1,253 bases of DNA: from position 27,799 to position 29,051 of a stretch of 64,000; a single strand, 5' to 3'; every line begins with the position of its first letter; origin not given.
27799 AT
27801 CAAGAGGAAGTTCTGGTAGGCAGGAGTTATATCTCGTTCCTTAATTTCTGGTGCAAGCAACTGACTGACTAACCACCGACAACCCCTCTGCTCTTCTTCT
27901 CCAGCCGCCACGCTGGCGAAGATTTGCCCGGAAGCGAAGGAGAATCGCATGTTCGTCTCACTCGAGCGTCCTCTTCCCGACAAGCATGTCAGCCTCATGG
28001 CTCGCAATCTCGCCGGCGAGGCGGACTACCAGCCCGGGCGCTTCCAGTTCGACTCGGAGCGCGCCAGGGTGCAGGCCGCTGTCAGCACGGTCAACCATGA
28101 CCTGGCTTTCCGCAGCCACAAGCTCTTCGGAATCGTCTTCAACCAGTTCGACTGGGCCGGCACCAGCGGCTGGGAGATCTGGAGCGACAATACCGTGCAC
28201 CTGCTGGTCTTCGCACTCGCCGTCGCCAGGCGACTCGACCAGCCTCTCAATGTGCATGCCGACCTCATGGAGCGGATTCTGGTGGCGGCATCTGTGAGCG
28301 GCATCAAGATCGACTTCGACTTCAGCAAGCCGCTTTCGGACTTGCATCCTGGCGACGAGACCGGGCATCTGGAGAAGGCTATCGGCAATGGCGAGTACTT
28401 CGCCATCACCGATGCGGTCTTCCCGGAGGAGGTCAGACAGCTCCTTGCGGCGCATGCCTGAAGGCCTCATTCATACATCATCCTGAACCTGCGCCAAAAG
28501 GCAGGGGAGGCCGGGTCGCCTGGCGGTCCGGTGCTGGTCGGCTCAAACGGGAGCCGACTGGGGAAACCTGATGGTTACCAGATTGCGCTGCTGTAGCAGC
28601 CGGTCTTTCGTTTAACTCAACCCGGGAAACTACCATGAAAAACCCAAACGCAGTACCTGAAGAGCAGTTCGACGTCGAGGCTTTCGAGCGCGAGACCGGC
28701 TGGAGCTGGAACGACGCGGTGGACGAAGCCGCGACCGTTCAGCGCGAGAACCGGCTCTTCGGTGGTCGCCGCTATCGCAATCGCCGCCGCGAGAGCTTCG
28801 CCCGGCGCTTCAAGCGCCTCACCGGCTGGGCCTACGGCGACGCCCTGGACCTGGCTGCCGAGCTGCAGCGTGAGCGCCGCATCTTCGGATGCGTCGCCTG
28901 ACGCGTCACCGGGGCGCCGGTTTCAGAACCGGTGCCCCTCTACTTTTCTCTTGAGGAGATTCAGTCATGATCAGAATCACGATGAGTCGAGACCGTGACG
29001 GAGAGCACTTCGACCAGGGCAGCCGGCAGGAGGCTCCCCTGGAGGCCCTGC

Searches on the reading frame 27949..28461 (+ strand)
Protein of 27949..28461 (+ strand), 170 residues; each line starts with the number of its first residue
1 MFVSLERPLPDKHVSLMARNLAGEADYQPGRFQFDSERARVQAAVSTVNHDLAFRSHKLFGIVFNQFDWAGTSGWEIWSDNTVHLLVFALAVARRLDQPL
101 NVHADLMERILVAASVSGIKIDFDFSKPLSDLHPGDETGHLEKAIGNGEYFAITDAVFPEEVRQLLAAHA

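Call 3: search_protein_families(library=pfam, proteins=[window:27949-28461:+], max_evalue=1)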
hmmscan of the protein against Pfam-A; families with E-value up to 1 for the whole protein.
window:27949-28461:+ (170 aa): 1 family
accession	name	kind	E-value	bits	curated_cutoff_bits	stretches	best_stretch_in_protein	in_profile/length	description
PF10566.15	Glyco_hydro_97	-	0.16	11.8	32.5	1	18-53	203-242/275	Glycoside hydrolase 97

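Call 4: search_protein_families(library=ncbifam, proteins=[window:27949-28461:+], max_evalue=1)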
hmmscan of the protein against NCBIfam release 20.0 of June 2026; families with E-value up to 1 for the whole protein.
window:27949-28461:+ (170 aa): 0 families

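Call 6: search_protein_families(library=padloc, proteins=[window:27949-28461:+], max_evalue=1)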
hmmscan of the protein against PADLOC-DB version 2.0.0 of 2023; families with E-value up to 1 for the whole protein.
window:27949-28461:+ (170 aa): 0 families

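Call 7: search_protein_families(library=phrogs, proteins=[window:27949-28461:+], max_evalue=1)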
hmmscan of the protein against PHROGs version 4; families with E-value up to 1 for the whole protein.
window:27949-28461:+ (170 aa): 1 family
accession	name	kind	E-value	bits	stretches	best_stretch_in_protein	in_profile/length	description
phrog_7428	-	unknown function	0.3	12.1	1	24-53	5-35/129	-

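Call 43: find_homologous_proteins(query=window:27949-28461:+, max_evalue=0.01)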
Query window:27949-28461:+ (170 aa): 1 proteins with E <= 0.01 among 331 candidates.
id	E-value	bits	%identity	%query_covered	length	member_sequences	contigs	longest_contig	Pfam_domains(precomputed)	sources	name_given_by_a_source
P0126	9.7e-100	350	92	100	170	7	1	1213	-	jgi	-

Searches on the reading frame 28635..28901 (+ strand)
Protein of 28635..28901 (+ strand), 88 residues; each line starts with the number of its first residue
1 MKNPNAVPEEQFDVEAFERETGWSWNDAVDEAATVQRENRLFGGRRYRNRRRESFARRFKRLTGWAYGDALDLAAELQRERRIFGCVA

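Call 3: search_protein_families(library=pfam, proteins=[window:28635-28901:+], max_evalue=1)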
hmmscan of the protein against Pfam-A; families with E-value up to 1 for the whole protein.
window:28635-28901:+ (88 aa): 2 families
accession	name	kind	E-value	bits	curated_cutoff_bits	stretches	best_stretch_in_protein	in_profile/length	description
PF22946.1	SPEF2_D5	-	0.0093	16.3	27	1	33-82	22-71/134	CPC1/SPEF2 domain D5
PF00165.29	HTH_AraC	-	0.23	12.1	26.6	0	53-67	23-37/42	Bacterial regulatory helix-turn-helix proteins, AraC family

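Call 4: search_protein_families(library=ncbifam, proteins=[window:28635-28901:+], max_evalue=1)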
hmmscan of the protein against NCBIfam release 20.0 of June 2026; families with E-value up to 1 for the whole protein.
window:28635-28901:+ (88 aa): 0 families

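Call 6: search_protein_families(library=padloc, proteins=[window:28635-28901:+], max_evalue=1)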
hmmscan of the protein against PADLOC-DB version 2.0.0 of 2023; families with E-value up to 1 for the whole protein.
window:28635-28901:+ (88 aa): 0 families

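Call 7: search_protein_families(library=phrogs, proteins=[window:28635-28901:+], max_evalue=1)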
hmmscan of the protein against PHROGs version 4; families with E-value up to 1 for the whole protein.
window:28635-28901:+ (88 aa): 0 families
